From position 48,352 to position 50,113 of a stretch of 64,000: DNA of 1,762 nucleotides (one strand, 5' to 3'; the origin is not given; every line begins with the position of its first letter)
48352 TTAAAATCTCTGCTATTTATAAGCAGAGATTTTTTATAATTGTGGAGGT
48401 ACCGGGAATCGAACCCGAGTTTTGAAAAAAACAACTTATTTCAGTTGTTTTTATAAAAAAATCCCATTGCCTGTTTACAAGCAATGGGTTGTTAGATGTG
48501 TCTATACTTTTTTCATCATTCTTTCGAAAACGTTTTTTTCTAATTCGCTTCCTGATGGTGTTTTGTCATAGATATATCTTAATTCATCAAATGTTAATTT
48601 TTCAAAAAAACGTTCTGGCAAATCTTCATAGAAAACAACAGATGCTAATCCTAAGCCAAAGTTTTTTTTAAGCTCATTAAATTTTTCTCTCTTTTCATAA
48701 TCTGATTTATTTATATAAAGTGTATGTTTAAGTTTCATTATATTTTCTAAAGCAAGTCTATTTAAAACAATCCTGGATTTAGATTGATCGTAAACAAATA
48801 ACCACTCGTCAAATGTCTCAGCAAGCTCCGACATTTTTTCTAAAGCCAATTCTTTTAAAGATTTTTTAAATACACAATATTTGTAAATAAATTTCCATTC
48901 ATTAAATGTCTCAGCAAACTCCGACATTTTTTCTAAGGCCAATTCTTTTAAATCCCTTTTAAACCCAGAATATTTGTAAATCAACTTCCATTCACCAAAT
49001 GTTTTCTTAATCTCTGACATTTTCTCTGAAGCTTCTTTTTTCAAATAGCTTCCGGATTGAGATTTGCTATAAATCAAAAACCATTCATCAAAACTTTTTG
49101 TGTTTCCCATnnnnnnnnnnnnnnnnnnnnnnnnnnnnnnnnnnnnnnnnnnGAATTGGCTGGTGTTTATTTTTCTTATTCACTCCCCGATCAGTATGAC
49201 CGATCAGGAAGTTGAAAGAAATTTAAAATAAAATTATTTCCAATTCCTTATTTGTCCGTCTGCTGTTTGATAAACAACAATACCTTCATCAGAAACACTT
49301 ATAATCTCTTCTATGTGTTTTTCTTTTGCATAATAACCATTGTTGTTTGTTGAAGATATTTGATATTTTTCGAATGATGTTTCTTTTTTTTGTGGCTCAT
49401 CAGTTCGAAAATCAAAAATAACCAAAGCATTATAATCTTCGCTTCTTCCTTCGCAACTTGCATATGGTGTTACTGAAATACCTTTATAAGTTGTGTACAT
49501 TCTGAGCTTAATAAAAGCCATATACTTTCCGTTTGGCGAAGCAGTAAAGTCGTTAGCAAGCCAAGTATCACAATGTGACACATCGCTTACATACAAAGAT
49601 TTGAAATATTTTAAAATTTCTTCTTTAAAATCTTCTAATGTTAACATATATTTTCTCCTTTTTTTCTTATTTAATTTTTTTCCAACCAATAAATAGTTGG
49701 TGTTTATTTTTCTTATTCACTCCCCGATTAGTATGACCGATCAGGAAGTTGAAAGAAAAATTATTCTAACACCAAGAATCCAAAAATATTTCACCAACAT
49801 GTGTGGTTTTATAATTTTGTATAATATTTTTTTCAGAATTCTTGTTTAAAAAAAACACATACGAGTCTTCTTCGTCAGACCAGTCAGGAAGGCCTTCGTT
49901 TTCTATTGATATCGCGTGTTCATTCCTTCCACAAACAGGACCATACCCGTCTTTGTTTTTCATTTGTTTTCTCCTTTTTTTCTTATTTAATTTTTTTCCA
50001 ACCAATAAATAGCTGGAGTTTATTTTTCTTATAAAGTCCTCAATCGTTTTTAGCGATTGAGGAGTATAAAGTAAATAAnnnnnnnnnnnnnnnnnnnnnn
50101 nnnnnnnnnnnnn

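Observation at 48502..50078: Three unrelated small genes in tandem, each driven by a copy of the same ~100-bp 5' module with a CCAAC-N9-GTTGG palindrome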

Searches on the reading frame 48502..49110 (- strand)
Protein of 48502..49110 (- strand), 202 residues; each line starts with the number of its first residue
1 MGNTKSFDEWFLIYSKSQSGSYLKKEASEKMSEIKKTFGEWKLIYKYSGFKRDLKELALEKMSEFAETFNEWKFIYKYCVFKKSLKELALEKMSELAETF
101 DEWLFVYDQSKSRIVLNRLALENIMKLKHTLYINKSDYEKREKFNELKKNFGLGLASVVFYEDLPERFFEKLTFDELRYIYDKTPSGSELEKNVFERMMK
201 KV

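Call 11: search_protein_families(library=pfam, proteins=[window:48502-49110:-], max_evalue=0.1)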
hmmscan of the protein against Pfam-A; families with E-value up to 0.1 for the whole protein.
window:48502-49110:- (202 aa): 1 family
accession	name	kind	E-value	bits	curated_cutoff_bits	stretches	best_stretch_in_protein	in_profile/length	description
PF04546.19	Sigma70_ner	-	0.015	15.6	29.7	0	16-76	68-125/210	Sigma-70, non-essential region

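Call 18: find_encoding_contigs(protein=window:48502-49110:-, flank=10000, max_places=10)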
Protein window:48502-49110:- (202 aa): 1 contig read that carries it; 1 place shown.
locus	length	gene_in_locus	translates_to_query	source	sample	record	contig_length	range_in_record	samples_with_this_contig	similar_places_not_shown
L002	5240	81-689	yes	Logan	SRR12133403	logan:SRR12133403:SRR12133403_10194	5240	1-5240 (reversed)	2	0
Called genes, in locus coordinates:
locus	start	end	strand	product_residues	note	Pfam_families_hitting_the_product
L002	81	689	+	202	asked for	-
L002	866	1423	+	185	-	-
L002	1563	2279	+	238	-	PF13328:HD_4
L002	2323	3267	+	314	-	-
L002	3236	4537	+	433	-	PF04932:Wzy_C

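Call 31: find_homologous_proteins(query=window:48502-49110:-)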
Query window:48502-49110:- (202 aa): 2 proteins with E <= 0.001 among 1146 candidates.
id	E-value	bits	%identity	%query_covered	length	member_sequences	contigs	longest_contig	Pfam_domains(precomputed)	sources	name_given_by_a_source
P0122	1.0e-123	428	100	100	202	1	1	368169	-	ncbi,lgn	-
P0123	3.1e-5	42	26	97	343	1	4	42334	-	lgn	-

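Call 35: find_encoding_contigs(protein=P0123, flank=6000, max_places=3)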
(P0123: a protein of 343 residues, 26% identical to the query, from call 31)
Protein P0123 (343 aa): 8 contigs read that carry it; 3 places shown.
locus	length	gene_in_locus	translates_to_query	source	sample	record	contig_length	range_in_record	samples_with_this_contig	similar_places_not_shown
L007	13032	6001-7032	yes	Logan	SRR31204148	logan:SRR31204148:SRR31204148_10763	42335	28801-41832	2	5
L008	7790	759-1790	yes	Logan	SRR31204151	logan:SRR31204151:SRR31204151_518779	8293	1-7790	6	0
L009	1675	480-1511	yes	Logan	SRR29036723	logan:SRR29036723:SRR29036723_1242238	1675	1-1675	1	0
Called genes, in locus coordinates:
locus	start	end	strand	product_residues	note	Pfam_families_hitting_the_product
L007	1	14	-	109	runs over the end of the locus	-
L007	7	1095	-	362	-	PF00145:DNA_methylase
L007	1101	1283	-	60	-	PF08279:HTH_11 (weak), PF12728:HTH_17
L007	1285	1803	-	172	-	PF22175:Ogg-HhH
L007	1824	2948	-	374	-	-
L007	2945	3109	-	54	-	-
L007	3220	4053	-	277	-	-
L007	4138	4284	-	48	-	-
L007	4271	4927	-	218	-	-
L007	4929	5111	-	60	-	-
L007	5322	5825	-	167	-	PF01936:NYN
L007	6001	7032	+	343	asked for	-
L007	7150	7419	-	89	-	-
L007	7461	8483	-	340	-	PF00089:Trypsin, PF13365:Trypsin_2, PF13180:PDZ_2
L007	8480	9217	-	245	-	-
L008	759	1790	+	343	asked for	-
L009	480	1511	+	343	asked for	-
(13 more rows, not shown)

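Call 40: search_protein_families(library=phrogs, proteins=[window:48502-49110:-], max_evalue=0.01)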
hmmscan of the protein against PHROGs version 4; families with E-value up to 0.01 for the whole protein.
window:48502-49110:- (202 aa): 0 families

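Call 41: search_protein_families(library=ncbifam, proteins=[window:48502-49110:-], max_evalue=0.01)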
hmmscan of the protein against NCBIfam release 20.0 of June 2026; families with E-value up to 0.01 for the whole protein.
window:48502-49110:- (202 aa): 0 families

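Call 53: search_solved_structures(query=window:48502-49110:-, max_evalue=10)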
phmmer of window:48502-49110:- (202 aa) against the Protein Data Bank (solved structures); distinct sequences matched with E-value up to 10: 1.
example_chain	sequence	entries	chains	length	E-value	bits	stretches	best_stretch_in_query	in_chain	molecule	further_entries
7ypc_A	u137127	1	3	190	0.82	12.8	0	37-88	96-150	TNF receptor-associated factor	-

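Call 79: predict_structure(protein=window:48502-49110:-)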
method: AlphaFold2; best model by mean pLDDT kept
length: 202 residues; sequences in the alignment: 1
mean_pLDDT: 54.8   pTM: 0.34
mean pLDDT of the five models: 54.8, 44.2, 41.3, 37.5, 33.6
residues with pLDDT >= 90: 0; 70-90: 31; 50-70: 87; < 50: 84
segments of 3 or more residues with pLDDT < 50: 1-35, 97-129, 147-157
pLDDT, mean of each block of 10 residues (from residue 1): 35 37 43 50 52 61 61 60 60 52 37 39 48 59 49 46 66 74 79 85 73
secondary structure, 60 per line:
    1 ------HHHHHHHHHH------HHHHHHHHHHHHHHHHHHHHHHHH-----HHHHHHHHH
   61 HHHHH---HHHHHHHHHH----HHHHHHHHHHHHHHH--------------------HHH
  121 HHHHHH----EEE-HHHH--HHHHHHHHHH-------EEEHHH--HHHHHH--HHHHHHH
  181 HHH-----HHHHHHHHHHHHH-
elements in order: H7-16 H23-46 H52-65 H69-78 H83-97 H118-126 E131-133 H135-138 H141-150 E158-160 H166-171 H174-183 H189-201

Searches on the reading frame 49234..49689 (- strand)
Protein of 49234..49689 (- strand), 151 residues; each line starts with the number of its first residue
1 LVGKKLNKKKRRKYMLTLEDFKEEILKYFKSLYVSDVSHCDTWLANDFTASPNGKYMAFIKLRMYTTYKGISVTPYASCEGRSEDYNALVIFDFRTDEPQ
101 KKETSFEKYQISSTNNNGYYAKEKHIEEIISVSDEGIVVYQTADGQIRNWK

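Call 11: search_protein_families(library=pfam, proteins=[window:49234-49647:-], max_evalue=0.1)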
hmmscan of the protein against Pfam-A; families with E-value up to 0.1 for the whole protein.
window:49234-49647:- (137 aa): 0 families

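Call 16: find_encoding_contigs(protein=window:49234-49647:-, flank=10000, max_places=10)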
Protein window:49234-49647:- (137 aa): no gene with exactly this product is on record in the collection.

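Call 17: find_encoding_contigs(protein=window:49234-49689:-, flank=10000, max_places=10)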
Protein window:49234-49689:- (151 aa): no gene with exactly this product is on record in the collection.

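Call 23: find_homologous_proteins(query=window:49234-49647:-)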
Query window:49234-49647:- (137 aa): 1 proteins with E <= 0.001 among 4 candidates.
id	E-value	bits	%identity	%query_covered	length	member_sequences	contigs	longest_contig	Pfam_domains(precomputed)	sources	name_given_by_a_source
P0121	4.7e-87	307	100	100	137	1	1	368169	-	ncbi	-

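Call 40: search_protein_families(library=phrogs, proteins=[window:49234-49647:-], max_evalue=0.01)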
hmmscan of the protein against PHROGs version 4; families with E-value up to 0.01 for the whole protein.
window:49234-49647:- (137 aa): 0 families

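Call 41: search_protein_families(library=ncbifam, proteins=[window:49234-49647:-], max_evalue=0.01)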
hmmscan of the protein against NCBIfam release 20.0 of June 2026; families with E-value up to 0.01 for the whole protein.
window:49234-49647:- (137 aa): 0 families

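Call 52: search_solved_structures(query=window:49234-49647:-, max_evalue=10)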
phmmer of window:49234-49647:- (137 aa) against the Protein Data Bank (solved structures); distinct sequences matched with E-value up to 10: 0.

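Call 60: predict_structure(protein=window:49234-49647:-)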
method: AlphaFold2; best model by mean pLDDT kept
length: 137 residues; sequences in the alignment: 1
mean_pLDDT: 46.8   pTM: 0.35
mean pLDDT of the five models: 46.8, 45.4, 44.5, 43.0, 40.6
residues with pLDDT >= 90: 0; 70-90: 0; 50-70: 50; < 50: 87
segments of 3 or more residues with pLDDT < 50: 18-54, 64-73, 79-114
pLDDT, mean of each block of 10 residues (from residue 1): 58 52 39 36 39 51 47 49 41 44 37 50 56 58
secondary structure, 60 per line:
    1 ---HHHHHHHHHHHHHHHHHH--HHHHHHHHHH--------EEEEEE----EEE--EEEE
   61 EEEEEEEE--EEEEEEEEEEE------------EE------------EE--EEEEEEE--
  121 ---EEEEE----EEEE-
elements in order: H4-21 H24-33 E42-47 E52-54 E57-68 E71-81 E112-118 E124-128 E133-136

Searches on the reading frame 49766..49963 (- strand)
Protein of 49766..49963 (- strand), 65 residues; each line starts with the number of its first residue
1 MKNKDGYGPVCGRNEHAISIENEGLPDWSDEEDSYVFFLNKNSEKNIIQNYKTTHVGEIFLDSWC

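Call 11: search_protein_families(library=pfam, proteins=[window:49766-49963:-], max_evalue=0.1)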
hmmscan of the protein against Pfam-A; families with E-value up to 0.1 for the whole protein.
window:49766-49963:- (65 aa): 0 families

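Call 39: search_protein_representatives(protein=window:49766-49963:-)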
Query: 65 residues. Proteins with E-value up to 0.001 (for the whole library): 1; up to 1e-10: 1; up to 1e-30: 1. The best 1 are listed.
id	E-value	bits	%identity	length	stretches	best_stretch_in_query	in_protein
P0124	9.2e-40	149.3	100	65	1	1-65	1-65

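Call 40: search_protein_families(library=phrogs, proteins=[window:49766-49963:-], max_evalue=0.01)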
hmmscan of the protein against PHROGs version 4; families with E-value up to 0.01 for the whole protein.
window:49766-49963:- (65 aa): 0 families

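Call 41: search_protein_families(library=ncbifam, proteins=[window:49766-49963:-], max_evalue=0.01)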
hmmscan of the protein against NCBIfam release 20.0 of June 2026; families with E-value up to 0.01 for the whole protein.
window:49766-49963:- (65 aa): 0 families
